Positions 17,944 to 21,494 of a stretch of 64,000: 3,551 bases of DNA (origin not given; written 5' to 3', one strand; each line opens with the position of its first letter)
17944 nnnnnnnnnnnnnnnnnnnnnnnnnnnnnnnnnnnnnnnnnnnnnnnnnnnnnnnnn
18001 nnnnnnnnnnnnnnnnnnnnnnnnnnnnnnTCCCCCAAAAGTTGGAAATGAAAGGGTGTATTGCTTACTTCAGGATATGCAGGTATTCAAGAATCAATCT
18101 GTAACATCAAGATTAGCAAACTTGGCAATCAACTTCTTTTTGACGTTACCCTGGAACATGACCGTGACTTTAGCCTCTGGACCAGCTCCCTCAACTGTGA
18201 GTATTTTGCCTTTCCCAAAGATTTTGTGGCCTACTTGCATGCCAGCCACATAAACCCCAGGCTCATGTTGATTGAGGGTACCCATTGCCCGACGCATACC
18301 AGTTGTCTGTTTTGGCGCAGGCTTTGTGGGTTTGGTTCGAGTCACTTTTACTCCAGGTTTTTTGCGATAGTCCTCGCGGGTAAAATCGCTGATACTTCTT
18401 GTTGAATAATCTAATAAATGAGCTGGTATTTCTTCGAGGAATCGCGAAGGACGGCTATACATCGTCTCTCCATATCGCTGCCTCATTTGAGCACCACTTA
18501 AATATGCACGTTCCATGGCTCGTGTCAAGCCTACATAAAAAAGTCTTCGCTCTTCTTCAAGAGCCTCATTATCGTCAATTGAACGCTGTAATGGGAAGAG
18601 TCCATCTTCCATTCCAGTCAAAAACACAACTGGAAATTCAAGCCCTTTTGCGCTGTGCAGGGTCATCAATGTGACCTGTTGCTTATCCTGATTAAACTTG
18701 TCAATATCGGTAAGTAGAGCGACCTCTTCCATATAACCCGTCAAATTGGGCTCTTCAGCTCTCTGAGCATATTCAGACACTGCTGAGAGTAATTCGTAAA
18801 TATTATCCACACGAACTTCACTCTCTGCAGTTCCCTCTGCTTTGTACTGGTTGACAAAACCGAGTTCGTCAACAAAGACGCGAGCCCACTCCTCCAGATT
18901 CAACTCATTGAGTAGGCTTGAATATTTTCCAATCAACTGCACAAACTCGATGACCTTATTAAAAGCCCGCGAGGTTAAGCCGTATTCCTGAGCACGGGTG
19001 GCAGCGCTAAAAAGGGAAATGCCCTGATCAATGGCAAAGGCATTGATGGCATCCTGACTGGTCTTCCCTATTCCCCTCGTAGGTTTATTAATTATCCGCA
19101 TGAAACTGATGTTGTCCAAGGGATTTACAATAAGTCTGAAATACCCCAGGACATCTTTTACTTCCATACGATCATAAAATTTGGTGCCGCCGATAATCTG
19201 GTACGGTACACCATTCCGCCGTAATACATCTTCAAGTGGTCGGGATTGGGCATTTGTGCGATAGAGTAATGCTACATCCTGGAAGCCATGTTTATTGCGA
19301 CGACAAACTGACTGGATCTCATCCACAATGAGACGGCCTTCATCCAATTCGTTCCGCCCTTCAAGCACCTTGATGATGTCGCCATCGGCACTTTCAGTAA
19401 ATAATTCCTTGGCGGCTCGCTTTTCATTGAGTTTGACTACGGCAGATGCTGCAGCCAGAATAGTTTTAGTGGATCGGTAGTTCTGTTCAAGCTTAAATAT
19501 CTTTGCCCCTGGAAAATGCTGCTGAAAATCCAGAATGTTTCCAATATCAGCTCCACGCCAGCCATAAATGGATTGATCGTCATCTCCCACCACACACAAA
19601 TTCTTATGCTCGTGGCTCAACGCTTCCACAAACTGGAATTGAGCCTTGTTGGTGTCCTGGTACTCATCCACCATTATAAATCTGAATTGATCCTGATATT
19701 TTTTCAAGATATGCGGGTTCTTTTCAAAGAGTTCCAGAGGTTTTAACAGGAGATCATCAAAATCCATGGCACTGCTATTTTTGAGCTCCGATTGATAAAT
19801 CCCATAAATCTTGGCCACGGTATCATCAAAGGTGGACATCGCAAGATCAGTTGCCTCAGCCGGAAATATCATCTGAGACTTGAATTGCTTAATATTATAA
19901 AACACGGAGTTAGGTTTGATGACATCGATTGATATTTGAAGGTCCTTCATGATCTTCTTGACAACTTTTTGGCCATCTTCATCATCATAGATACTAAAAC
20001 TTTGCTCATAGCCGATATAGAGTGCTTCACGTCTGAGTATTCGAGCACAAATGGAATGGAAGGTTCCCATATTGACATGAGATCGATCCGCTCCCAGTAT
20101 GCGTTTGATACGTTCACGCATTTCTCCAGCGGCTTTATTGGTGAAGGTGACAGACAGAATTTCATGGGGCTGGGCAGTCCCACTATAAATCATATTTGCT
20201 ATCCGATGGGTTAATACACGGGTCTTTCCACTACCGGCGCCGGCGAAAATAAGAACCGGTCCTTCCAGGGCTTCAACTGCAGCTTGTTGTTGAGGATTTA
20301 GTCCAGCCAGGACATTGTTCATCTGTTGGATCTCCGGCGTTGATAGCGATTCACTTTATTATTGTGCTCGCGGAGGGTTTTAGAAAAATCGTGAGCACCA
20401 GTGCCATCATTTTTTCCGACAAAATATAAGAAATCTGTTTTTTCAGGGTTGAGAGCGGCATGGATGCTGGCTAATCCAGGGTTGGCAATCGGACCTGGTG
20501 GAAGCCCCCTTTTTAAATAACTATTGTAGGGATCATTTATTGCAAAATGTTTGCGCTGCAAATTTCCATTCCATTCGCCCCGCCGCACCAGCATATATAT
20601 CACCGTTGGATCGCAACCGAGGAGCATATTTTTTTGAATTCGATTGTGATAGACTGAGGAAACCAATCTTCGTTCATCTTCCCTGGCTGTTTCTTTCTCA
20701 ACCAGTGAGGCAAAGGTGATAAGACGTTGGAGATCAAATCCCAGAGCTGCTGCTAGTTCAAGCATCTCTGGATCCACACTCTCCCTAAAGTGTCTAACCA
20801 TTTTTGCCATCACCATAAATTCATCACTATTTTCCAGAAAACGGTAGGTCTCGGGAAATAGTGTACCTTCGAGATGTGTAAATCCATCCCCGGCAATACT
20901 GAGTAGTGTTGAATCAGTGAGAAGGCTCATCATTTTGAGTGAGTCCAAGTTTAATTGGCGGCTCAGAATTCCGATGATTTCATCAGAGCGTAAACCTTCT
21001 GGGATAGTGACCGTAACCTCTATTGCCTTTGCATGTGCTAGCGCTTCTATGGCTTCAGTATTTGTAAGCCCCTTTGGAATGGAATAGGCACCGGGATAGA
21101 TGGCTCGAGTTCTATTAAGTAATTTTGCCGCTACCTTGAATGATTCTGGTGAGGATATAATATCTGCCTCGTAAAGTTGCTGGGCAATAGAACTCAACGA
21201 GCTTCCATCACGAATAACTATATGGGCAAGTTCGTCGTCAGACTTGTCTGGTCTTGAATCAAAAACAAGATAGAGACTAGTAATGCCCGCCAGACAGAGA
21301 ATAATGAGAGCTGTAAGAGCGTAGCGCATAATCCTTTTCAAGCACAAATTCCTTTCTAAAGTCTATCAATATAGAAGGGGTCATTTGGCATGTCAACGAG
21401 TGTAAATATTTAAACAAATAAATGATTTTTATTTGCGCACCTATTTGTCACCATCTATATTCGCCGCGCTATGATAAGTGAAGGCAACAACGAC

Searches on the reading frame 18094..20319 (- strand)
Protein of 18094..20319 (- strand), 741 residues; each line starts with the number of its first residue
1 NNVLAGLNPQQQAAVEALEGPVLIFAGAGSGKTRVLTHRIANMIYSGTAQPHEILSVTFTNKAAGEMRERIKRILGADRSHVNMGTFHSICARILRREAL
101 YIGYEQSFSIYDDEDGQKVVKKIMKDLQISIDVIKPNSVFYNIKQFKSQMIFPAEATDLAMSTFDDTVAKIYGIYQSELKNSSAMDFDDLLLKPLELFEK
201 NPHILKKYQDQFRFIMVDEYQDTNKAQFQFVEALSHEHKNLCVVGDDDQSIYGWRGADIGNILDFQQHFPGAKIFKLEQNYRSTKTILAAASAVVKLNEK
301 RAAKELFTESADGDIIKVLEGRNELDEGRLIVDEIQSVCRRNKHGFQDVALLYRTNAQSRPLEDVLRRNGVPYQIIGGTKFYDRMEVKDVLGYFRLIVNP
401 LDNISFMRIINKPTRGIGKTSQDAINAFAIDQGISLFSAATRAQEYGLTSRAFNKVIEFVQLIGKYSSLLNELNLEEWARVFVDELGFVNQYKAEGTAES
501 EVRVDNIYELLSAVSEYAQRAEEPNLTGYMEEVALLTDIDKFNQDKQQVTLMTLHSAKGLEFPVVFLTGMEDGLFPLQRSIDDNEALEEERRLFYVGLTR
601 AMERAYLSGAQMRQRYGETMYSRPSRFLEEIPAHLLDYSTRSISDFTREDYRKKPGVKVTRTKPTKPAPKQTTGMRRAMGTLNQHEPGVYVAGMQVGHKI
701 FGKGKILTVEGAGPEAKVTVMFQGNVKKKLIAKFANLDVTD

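Call 72: search_protein_families(library=pfam, proteins=[window:18094-20319:-], max_evalue=0.00001)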
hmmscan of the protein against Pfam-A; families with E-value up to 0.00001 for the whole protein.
window:18094-20319:- (741 aa): 7 families
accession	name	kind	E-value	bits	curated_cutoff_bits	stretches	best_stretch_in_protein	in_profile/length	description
PF00580.27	UvrD-helicase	-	5.6e-92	308.7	23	1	7-270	1-271/271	UvrD/REP helicase N-terminal domain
PF13361.12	UvrD_C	-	7.8e-76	256.2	25.6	1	276-609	2-347/350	UvrD-like helicase C-terminal domain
PF13245.12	AAA_19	-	9.5e-25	87.8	25.1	1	11-253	1-132/134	AAA domain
PF13538.12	UvrD_C_2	-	9.9e-10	38.6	27.4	1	549-607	2-51/52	UvrD-like helicase C-terminal domain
PF13604.12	AAA_30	-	1.5e-07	31.8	27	0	7-71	2-66/191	AAA domain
PF21196.3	PcrA_UvrD_tudor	-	2.8e-07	30.7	23.9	1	693-735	2-44/48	PcrA/UvrD tudor domain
PF01443.25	Viral_helicase1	-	1.1e-06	29.1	21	0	543-604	171-223/228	Viral superfamily 1 RNA helicase core domain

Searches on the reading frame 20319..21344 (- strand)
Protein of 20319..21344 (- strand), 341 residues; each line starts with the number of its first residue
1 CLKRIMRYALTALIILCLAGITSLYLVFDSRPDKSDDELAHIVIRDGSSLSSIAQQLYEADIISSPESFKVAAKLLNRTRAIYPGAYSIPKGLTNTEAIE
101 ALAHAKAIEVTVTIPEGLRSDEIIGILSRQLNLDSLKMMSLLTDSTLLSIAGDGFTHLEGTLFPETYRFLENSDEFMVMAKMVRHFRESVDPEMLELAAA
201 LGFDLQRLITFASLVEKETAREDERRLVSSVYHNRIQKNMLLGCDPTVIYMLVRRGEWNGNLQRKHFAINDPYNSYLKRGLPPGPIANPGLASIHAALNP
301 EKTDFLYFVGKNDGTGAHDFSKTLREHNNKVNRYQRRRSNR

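Call 72: search_protein_families(library=pfam, proteins=[window:20319-21344:-], max_evalue=0.00001)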
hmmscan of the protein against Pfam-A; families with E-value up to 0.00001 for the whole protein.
window:20319-21344:- (341 aa): 1 family
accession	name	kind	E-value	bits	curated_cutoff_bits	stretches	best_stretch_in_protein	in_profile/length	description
PF02618.21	YceG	-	4e-82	276.2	32.4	1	42-332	1-274/275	YceG-like family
